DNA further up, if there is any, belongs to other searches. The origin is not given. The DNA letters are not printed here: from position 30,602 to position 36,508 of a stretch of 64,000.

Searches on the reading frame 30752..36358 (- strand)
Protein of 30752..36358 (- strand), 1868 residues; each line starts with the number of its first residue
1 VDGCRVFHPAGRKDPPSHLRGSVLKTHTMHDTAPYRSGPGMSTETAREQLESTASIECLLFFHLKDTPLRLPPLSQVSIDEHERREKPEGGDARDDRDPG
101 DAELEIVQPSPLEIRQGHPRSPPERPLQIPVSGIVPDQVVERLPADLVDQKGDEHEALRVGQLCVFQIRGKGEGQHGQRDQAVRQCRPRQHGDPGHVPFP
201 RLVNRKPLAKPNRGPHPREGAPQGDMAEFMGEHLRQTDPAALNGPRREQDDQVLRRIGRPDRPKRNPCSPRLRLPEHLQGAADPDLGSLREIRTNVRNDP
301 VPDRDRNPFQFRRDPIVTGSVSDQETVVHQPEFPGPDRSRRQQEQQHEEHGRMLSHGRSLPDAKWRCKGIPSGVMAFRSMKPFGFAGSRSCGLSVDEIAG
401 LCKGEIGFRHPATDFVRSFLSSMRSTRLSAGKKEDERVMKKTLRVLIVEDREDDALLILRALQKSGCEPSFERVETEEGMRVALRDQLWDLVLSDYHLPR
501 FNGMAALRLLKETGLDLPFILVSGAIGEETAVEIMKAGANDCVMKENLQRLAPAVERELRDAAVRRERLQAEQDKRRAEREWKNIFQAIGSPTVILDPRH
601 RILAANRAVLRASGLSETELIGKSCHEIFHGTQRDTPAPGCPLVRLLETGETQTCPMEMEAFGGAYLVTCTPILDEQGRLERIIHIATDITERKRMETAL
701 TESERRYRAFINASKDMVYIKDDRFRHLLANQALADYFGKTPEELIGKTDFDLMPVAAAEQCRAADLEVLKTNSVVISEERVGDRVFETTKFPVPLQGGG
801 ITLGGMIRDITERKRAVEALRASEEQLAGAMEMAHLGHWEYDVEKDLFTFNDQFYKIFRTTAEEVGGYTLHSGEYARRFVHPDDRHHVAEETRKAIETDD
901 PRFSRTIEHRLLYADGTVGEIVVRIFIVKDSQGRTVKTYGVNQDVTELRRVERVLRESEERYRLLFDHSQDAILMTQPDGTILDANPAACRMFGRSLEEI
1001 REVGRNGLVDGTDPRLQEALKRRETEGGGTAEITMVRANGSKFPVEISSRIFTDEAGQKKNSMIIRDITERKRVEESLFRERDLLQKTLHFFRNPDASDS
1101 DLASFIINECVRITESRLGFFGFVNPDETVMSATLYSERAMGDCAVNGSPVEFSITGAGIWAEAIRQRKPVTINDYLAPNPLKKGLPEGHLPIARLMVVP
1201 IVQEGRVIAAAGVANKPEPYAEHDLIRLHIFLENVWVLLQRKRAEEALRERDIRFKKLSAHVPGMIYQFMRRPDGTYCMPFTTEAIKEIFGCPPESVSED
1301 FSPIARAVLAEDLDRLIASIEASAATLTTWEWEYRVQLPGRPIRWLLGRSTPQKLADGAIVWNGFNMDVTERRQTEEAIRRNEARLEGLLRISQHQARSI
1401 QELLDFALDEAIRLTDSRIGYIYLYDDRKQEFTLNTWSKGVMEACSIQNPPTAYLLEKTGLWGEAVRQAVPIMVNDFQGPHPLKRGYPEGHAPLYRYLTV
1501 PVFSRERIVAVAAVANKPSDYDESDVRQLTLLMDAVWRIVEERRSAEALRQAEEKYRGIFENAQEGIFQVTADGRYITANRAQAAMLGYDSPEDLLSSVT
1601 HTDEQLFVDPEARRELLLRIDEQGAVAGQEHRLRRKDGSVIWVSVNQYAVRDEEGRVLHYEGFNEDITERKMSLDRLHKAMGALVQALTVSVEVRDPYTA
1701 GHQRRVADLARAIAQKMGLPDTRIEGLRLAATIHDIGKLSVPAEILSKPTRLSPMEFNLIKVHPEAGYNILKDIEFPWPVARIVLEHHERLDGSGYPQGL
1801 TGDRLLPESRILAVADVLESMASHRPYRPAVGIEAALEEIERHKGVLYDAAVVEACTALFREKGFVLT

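Call 5: search_protein_families(library=pfam, proteins=[window:30752-36358:-])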
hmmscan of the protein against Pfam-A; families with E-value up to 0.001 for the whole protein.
window:30752-36358:- (1868 aa): 11 families
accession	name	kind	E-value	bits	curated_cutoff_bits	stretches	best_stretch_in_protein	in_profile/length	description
PF08448.16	PAS_4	-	1.2e-62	209.4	23.1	5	712-815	2-110/110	PAS fold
PF13185.12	GAF_2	-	1.9e-56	190.5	28.6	2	1397-1541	1-136/136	GAF domain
PF13426.13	PAS_9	-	8.4e-54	180.6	27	4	971-1070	2-103/103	PAS domain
PF00989.32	PAS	-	1e-41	141.9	22.6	4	1554-1667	1-113/113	PAS fold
PF13487.12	HD_5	-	1.6e-39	135.9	27.2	1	1692-1852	7-170/170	HD domain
PF08447.18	PAS_3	-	6.4e-39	132.6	25.6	3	1283-1364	5-87/89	PAS fold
PF13188.13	PAS_8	-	1e-30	105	21.8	2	960-1010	1-48/65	PAS domain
PF01966.28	HD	-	1.5e-20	74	22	1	1700-1821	2-116/116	HD domain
PF01590.32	GAF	-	3.7e-16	60.3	22.4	2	1400-1537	2-130/133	GAF domain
PF00072.30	Response_reg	-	5.7e-14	52.7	30.2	1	445-552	1-107/111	Response regulator receiver domain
PF13492.12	GAF_3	-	0.00045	21.1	27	0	1399-1535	1-122/129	GAF domain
